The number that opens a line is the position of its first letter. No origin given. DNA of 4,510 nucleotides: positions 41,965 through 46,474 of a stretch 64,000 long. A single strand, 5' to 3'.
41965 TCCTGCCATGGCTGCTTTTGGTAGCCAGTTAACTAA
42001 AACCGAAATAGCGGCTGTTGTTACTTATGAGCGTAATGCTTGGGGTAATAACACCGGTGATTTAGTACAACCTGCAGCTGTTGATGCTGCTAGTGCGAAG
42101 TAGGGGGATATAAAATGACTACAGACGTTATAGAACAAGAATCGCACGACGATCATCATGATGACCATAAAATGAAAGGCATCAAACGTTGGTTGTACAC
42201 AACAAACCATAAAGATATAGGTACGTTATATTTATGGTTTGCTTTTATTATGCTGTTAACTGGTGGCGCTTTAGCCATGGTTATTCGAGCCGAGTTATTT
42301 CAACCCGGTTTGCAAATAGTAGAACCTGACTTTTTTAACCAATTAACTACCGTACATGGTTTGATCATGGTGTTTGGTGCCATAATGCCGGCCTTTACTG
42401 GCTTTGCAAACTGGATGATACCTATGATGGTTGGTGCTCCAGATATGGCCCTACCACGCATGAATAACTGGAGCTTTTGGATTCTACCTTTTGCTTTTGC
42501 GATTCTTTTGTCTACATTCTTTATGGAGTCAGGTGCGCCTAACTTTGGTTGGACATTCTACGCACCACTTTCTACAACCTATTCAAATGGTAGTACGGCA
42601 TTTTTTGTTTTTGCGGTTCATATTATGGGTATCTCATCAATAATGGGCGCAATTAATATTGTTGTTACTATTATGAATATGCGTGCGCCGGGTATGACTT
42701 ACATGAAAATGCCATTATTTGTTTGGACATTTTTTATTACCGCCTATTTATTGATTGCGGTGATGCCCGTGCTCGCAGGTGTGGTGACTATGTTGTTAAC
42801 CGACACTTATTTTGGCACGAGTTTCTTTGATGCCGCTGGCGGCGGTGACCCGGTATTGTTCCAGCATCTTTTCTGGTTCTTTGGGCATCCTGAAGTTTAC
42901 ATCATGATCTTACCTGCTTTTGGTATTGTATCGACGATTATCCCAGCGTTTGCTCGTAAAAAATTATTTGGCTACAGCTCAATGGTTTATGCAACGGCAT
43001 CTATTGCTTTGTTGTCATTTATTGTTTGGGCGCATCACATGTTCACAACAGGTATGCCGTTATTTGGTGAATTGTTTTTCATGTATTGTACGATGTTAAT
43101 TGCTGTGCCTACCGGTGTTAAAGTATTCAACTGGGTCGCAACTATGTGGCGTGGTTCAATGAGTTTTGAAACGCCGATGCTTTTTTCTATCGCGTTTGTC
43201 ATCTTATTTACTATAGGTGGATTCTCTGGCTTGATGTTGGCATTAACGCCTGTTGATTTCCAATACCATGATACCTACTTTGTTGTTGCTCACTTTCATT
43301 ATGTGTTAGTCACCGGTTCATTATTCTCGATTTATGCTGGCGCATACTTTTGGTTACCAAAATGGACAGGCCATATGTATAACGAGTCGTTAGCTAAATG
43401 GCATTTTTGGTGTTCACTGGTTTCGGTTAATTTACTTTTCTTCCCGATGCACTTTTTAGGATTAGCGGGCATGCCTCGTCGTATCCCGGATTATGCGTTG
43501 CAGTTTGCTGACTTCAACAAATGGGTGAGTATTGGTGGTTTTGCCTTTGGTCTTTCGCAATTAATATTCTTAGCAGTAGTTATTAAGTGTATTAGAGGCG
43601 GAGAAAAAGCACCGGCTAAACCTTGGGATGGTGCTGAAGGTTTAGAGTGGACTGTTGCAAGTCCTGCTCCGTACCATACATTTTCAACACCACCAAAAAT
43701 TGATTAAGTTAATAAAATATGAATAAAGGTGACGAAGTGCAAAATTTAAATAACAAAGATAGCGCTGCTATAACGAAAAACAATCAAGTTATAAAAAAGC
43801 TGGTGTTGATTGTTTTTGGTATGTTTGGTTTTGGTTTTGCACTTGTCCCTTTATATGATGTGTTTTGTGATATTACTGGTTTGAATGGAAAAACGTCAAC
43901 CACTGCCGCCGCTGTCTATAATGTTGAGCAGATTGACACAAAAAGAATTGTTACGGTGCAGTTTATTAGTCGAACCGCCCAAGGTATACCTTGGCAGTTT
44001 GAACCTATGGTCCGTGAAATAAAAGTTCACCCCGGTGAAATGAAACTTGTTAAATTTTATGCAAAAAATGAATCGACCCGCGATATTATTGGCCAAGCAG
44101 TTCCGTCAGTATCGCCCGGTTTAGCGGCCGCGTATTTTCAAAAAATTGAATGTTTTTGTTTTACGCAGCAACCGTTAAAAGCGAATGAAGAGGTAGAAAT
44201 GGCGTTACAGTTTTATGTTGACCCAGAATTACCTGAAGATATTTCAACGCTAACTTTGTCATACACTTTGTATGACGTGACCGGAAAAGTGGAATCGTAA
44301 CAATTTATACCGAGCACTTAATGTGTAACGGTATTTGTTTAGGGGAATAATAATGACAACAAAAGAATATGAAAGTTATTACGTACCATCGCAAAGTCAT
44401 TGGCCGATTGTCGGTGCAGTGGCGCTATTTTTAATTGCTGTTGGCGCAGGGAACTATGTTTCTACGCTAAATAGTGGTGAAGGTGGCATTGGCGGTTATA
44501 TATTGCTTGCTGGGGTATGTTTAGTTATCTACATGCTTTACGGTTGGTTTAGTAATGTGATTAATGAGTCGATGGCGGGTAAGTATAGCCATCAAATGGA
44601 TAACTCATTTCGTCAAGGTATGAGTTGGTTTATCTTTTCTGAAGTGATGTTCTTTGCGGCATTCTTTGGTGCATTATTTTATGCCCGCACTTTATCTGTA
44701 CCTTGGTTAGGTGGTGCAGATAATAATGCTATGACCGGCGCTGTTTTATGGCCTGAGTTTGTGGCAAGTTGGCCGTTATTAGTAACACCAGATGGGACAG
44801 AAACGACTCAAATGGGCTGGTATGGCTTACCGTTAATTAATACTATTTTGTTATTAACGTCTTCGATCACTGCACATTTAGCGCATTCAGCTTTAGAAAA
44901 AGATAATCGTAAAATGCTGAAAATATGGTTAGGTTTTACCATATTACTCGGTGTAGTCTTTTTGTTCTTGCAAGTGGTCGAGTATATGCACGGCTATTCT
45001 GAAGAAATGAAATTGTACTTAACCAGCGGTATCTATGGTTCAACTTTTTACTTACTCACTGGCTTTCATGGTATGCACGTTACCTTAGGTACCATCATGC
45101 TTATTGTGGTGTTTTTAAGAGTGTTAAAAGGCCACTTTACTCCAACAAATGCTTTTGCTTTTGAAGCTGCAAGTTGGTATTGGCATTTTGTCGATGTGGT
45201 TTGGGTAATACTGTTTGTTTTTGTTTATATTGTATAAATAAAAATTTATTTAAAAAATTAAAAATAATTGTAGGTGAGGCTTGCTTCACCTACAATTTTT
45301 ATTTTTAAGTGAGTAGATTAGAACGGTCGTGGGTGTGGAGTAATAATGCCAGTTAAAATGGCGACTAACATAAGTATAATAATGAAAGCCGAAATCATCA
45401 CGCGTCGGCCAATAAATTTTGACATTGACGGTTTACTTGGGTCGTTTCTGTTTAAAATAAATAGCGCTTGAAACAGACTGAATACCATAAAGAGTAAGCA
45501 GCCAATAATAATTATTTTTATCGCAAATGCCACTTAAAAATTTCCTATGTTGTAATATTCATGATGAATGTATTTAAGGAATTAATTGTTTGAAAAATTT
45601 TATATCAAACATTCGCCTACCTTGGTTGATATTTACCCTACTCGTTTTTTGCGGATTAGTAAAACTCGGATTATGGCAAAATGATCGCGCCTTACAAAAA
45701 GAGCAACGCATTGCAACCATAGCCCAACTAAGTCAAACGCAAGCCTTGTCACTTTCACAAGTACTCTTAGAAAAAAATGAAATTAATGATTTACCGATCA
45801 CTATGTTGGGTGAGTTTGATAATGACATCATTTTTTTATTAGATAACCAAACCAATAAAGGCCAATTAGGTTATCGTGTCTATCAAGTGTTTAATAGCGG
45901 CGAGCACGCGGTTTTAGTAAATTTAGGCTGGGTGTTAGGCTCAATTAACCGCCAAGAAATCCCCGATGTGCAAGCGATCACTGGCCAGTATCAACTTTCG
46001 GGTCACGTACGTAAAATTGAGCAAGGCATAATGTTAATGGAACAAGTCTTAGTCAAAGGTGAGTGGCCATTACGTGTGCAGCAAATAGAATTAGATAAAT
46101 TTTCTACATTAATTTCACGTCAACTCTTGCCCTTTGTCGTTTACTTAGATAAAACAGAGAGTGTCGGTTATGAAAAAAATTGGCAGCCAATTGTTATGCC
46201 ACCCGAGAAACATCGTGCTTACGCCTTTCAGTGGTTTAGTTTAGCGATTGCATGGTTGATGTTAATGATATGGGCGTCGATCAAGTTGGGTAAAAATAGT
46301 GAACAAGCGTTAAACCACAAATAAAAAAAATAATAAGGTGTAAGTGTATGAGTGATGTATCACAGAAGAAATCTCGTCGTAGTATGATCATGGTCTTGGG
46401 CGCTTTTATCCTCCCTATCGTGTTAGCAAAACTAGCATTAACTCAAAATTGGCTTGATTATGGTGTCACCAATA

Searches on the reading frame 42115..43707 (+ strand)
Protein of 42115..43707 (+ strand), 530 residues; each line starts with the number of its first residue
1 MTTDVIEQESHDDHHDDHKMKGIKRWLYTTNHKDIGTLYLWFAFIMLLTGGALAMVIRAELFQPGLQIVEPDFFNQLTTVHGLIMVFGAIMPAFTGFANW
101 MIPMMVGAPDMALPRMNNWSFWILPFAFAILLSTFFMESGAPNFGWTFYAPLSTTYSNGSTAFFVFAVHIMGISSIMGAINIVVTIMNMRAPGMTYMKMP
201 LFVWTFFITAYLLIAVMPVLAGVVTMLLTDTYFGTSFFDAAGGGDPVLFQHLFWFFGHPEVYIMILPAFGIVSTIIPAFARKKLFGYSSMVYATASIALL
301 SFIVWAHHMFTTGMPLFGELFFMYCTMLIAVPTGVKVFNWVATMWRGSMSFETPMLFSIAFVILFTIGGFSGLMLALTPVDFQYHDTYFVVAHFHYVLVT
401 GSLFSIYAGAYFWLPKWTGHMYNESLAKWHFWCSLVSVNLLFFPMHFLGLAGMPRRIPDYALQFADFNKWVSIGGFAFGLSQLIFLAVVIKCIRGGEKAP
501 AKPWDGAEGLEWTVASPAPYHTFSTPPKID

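Call 107: search_protein_families(library=pfam, proteins=[window:42115-43707:+], max_evalue=0.00001)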
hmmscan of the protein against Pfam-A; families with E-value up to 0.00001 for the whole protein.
window:42115-43707:+ (530 aa): 1 family
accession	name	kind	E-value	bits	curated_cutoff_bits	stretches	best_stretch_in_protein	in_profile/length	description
PF00115.25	COX1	-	7.9e-161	536.2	34.8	1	34-476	1-435/436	Cytochrome C and Quinol oxidase polypeptide I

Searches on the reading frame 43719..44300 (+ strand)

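Call 107: search_protein_families(library=pfam, proteins=[window:43719-44300:+], max_evalue=0.00001)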
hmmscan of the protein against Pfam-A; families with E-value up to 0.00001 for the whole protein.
window:43719-44300:+ (193 aa): 1 family
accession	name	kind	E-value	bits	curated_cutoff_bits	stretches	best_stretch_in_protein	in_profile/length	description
PF04442.19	CtaG_Cox11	-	1.1e-55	188.2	25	1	42-186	1-148/148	Cytochrome c oxidase assembly protein CtaG/Cox11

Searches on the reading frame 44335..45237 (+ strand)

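Call 107: search_protein_families(library=pfam, proteins=[window:44335-45237:+], max_evalue=0.00001)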
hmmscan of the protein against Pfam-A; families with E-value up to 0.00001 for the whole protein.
window:44335-45237:+ (300 aa): 1 family
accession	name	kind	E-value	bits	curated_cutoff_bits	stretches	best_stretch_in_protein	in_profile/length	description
PF00510.24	COX3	-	4.9e-49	168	23.8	1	14-299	2-255/258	Cytochrome c oxidase subunit III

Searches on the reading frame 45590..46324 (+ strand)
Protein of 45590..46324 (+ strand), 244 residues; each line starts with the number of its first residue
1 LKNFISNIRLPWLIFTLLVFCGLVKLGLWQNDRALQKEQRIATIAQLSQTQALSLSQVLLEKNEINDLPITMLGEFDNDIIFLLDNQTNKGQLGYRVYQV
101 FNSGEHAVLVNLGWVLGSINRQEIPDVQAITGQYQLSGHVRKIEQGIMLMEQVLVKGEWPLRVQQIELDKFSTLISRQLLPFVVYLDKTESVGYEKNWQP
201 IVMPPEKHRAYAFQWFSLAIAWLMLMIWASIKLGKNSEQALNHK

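Call 107: search_protein_families(library=pfam, proteins=[window:45590-46324:+], max_evalue=0.00001)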
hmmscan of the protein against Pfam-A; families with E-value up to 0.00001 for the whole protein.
window:45590-46324:+ (244 aa): 1 family
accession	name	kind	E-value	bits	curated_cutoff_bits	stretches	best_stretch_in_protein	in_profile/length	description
PF02104.20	SURF1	-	3.7e-32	112.8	23.4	1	18-220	2-205/205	SURF1 family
